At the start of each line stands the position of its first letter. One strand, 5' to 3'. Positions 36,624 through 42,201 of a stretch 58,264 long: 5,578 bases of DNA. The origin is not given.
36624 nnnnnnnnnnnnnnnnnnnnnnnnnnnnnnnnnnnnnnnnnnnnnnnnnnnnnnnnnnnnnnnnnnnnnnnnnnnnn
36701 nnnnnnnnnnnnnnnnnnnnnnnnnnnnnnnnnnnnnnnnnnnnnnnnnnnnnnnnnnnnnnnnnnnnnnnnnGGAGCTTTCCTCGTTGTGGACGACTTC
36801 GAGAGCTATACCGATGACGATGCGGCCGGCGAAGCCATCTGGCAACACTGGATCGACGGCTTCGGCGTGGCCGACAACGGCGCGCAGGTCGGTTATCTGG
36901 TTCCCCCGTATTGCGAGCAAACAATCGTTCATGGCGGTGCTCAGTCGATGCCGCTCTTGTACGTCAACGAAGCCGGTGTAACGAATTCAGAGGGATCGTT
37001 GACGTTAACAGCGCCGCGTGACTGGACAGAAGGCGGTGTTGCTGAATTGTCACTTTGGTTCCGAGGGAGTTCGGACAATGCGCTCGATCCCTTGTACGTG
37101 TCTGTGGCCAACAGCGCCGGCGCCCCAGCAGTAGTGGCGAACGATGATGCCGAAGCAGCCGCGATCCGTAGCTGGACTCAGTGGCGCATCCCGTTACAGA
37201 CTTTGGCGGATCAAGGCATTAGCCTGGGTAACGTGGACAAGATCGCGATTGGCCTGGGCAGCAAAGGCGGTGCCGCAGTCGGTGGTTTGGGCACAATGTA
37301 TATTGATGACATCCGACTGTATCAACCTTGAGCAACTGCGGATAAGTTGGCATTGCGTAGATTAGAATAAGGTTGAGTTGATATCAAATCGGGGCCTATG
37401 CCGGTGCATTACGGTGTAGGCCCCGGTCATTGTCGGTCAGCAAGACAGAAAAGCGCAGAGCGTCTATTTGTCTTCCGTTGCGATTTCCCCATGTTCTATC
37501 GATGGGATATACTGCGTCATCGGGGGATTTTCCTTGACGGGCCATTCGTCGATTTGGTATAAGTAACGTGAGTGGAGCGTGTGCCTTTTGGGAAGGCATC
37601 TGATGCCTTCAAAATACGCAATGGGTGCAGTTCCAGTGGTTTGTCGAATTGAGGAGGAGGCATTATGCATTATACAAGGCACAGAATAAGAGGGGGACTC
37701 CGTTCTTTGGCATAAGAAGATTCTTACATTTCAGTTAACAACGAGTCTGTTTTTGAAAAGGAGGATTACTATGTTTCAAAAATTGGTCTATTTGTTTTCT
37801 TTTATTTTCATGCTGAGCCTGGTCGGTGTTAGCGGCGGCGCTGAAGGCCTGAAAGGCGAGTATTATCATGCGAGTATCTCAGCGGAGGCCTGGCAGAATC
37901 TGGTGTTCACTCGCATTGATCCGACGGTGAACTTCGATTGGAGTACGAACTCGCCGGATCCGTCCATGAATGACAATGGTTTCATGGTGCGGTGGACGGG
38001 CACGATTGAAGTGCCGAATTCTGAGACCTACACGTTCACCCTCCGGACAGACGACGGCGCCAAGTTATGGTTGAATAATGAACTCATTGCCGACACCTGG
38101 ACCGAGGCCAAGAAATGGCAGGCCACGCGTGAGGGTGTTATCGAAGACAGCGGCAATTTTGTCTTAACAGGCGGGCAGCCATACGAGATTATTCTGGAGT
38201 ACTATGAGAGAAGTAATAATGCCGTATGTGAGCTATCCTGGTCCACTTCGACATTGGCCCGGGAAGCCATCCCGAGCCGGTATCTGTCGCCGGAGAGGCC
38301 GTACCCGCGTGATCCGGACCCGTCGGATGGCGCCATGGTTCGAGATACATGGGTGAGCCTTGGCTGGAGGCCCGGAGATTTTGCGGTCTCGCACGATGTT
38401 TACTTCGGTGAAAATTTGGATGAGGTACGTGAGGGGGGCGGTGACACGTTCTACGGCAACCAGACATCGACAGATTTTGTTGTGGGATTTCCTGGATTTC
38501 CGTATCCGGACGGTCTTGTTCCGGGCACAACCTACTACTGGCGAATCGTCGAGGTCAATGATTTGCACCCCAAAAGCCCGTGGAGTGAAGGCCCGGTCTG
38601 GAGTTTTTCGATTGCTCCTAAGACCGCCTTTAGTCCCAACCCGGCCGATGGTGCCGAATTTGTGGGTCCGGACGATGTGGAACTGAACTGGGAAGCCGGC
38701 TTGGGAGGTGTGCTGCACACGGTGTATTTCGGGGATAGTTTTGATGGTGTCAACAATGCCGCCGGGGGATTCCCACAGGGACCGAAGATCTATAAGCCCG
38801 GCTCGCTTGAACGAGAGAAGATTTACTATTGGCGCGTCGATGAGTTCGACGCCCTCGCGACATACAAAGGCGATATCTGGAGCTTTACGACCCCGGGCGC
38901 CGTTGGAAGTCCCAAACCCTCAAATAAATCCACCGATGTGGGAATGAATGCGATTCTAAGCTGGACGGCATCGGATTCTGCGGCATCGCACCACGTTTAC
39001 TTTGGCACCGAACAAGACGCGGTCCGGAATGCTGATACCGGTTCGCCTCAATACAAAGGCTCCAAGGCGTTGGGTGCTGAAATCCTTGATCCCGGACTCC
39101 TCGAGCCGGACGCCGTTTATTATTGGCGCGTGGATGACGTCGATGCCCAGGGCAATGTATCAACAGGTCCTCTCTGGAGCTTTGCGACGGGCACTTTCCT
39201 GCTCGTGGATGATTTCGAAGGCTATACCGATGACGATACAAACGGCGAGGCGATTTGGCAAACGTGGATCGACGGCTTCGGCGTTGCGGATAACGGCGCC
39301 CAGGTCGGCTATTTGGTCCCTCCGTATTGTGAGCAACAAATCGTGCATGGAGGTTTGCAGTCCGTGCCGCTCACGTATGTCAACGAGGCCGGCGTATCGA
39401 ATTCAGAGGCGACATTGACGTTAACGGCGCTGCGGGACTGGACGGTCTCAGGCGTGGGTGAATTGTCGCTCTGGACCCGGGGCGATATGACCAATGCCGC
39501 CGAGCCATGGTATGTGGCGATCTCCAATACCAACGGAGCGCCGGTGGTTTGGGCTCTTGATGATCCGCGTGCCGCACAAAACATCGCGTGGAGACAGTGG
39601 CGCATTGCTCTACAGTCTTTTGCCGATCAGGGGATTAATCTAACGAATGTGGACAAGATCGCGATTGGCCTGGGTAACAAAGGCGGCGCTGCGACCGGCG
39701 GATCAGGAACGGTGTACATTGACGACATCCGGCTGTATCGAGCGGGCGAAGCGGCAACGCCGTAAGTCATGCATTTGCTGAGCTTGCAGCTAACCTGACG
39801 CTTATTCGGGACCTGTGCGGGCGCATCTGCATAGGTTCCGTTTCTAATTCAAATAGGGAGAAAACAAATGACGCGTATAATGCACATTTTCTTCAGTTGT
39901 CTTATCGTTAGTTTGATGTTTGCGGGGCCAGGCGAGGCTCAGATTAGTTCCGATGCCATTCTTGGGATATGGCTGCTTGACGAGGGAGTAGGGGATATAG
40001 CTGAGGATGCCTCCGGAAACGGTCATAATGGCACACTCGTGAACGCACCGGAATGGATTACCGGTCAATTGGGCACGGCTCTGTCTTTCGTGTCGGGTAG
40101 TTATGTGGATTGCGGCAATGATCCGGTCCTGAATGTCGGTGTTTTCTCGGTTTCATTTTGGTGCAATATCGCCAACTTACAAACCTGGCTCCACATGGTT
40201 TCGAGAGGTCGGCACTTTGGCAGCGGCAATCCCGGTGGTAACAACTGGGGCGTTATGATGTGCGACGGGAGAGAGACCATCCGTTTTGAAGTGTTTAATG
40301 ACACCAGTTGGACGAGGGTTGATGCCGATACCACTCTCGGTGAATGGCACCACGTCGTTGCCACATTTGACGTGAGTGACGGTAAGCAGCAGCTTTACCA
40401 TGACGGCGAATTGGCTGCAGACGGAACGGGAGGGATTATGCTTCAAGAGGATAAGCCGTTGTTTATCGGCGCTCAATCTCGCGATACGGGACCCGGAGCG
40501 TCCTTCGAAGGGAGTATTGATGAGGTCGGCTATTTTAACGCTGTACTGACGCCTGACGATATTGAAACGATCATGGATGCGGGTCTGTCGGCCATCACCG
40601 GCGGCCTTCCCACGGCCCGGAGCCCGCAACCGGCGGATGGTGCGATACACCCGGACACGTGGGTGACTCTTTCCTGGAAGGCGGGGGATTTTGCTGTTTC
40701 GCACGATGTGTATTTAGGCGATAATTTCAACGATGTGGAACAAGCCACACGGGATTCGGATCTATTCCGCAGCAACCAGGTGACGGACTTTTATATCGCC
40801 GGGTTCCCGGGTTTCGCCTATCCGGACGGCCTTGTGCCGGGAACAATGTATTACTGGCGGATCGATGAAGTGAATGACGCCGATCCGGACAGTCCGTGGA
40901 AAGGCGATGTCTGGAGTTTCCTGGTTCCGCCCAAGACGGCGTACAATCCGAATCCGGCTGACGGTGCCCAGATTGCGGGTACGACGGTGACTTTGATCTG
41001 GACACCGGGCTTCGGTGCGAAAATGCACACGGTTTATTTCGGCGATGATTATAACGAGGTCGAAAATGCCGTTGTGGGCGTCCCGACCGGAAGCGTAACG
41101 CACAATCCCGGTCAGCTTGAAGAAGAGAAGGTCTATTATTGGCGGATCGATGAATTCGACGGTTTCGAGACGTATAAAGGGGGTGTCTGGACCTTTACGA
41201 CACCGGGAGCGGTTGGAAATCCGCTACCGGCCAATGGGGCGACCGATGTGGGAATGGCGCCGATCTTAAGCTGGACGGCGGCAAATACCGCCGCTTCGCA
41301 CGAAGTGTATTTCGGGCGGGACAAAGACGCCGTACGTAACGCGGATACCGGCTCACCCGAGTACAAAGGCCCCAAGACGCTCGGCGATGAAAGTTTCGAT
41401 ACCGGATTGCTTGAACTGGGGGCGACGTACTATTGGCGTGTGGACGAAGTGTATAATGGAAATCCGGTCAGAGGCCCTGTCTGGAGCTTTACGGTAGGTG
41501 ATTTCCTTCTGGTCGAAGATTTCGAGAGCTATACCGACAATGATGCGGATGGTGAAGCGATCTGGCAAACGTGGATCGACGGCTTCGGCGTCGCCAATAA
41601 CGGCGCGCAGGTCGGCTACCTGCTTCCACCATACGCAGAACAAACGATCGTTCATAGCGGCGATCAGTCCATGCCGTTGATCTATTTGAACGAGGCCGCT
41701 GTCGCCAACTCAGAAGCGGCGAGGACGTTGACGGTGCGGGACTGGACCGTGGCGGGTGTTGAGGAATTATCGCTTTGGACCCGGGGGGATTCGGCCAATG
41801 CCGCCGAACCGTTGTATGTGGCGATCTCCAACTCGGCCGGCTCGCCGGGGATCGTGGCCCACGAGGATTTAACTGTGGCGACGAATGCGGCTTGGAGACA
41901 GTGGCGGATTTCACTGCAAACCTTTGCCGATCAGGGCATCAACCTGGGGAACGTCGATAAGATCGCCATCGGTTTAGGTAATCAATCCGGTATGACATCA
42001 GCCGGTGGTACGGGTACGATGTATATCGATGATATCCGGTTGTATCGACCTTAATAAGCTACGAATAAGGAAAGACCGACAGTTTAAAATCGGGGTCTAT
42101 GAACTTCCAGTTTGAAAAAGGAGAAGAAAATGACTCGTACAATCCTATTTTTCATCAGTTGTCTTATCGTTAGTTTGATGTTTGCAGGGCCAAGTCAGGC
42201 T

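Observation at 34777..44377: Tandem array of four exported paralogues with a constant stalk and C-terminal module but exchanged N-terminal heads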

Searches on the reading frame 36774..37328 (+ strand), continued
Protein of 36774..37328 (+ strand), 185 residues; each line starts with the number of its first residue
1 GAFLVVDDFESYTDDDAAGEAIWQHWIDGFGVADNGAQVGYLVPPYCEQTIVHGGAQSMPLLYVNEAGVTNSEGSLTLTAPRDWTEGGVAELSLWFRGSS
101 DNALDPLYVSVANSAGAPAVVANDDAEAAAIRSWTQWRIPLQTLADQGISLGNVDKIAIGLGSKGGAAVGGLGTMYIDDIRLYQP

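Call 74: list_cluster_members(proteins=[P0241, P0259, P0263, P0280, P0296, P0379, P0287, P0321, P0257, P0271])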
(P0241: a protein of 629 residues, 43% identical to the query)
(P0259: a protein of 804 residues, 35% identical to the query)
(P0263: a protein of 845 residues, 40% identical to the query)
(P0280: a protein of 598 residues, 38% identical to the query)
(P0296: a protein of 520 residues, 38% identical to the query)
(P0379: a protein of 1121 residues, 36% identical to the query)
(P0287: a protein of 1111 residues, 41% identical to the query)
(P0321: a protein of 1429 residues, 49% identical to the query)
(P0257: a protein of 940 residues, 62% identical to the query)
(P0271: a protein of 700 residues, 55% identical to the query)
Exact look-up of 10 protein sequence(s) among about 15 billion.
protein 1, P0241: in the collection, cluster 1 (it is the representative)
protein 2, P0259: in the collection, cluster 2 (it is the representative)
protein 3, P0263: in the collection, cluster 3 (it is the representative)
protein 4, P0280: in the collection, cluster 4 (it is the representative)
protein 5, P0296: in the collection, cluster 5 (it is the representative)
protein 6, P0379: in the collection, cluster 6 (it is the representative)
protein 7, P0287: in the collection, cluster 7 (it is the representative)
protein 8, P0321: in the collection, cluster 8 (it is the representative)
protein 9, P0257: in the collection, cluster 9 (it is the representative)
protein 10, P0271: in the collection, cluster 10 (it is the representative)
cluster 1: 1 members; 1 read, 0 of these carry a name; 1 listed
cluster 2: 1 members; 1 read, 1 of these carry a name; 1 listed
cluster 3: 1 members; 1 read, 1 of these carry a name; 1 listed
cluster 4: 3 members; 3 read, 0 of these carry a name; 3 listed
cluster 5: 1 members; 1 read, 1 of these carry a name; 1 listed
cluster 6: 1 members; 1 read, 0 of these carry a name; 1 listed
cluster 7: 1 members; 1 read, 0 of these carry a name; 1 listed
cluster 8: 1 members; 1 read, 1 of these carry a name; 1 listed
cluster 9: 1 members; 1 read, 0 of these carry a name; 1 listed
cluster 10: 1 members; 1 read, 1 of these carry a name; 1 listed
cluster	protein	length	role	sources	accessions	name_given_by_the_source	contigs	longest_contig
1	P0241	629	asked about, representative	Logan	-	-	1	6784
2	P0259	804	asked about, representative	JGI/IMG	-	hypothetical protein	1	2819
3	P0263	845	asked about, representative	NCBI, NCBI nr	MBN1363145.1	MAG: hypothetical protein JW993_21270 [Sedimentisphaerales bacterium] | hypothetical protein [Sedimentisphaerales bacterium]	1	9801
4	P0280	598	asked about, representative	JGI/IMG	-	-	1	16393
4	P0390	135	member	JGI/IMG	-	-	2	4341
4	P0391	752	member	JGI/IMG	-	-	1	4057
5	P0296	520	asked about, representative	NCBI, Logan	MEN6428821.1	MAG: hypothetical protein ABFE13_26030 [Phycisphaerales bacterium]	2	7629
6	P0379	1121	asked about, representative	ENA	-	-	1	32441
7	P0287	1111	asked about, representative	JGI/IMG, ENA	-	-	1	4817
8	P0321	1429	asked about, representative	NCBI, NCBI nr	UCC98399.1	MAG: C10 family peptidase [Phycisphaerales bacterium]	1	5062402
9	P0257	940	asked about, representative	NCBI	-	-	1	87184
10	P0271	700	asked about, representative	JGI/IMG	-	hypothetical protein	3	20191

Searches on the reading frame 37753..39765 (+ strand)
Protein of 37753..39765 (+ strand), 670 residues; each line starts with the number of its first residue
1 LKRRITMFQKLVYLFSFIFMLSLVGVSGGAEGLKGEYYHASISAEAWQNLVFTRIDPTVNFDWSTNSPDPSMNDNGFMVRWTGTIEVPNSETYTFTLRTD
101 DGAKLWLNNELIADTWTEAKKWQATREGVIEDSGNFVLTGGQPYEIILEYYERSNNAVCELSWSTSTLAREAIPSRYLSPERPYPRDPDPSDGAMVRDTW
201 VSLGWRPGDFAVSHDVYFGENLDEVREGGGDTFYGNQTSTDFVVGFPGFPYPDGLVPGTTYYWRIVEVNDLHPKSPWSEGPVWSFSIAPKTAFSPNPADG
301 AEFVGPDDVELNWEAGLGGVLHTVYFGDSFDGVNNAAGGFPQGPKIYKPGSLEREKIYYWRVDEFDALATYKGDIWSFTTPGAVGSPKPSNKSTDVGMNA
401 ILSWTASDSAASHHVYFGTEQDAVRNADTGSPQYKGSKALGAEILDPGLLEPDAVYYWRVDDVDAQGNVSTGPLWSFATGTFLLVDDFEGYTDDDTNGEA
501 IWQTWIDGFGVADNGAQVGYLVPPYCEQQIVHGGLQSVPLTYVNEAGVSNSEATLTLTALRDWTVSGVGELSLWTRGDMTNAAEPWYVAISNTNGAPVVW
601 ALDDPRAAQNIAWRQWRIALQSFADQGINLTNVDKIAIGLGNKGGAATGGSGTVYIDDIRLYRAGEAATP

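Call 3: search_protein_families(library=pfam, proteins=[window:37753-39762:+], max_evalue=1)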
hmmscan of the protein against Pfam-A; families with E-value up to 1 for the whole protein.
window:37753-39762:+ (670 aa): 5 families
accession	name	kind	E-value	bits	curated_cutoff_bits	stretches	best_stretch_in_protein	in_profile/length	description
PF07691.17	PA14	-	1.4e-25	90.3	24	1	31-174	3-144/147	PA14 domain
PF10528.15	GLEYA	-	4.3e-06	27.4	26.2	1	77-161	1-87/91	GLEYA domain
PF16656.11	Pur_ac_phosph_N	-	0.00059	20.8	30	2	253-278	66-86/93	Purple acid Phosphatase, N-terminal domain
PF25788.1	Ig_Rha78A_N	-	0.0017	19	27.4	0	254-284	70-100/105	Rha78A-like, N-terminal immunoglobulin domain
PF00041.27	fn3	-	0.23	12.2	25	0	253-274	54-78/84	Fibronectin type III domain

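Call 4: search_protein_families(library=ncbifam, proteins=[window:37753-39762:+], max_evalue=1)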
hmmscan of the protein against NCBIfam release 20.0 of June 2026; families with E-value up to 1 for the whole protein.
window:37753-39762:+ (670 aa): 1 family
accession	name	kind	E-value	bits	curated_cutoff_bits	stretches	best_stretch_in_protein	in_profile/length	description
NF041776.1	xylosidase_Xyl3A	equivalog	0.0074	14.3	1250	1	27-158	440-563/846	xylan 1,4-beta-xylosidase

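Call 38: find_encoding_contigs(protein=window:37753-39765:+, flank=2000, max_places=3)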
Protein window:37753-39765:+ (670 aa): no gene with exactly this product is on record in the collection.
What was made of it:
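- Tried and rejected: An exact look-up of E failed, probably because the called start differs (call 38).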

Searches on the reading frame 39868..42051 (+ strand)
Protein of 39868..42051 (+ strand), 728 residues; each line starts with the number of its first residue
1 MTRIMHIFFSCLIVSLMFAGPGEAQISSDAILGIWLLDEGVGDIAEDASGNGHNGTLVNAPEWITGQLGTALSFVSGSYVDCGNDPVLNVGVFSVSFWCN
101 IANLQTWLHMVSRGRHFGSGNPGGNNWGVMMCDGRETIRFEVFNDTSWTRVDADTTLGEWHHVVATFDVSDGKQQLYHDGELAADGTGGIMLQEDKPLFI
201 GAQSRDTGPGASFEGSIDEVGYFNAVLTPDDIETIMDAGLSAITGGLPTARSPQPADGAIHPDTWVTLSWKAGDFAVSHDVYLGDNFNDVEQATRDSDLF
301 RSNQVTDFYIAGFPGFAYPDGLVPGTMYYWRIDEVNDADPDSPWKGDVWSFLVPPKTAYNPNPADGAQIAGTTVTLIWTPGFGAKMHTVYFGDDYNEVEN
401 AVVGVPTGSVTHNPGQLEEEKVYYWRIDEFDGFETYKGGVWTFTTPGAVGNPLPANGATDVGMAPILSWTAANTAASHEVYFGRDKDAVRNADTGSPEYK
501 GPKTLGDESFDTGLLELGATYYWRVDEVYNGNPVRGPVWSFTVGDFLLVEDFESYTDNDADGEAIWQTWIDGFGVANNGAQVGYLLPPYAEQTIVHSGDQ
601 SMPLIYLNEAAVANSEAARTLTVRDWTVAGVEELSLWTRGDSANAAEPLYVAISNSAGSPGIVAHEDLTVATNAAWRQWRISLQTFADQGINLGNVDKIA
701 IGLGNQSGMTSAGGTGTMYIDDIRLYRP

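Call 3: search_protein_families(library=pfam, proteins=[window:39868-42051:+], max_evalue=1)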
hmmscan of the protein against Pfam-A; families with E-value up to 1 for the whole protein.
window:39868-42051:+ (728 aa): 4 families
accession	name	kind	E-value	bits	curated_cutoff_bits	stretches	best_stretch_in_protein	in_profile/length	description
PF13385.13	Laminin_G_3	-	2.3e-23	83.5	27.6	1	77-232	4-150/151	Concanavalin A-like lectin/glucanases superfamily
PF00354.24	Pentaxin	-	2.6e-05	24.5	25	1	136-239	63-170/194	Pentaxin family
PF16656.11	Pur_ac_phosph_N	-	0.00025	22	30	1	262-344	11-88/93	Purple acid Phosphatase, N-terminal domain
PF18559.7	Exop_C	-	0.15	12.3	26.1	1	663-697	101-135/155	Galactose-binding domain-like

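Call 4: search_protein_families(library=ncbifam, proteins=[window:39868-42051:+], max_evalue=1)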
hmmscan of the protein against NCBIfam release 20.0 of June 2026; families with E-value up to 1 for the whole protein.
window:39868-42051:+ (728 aa): 0 families
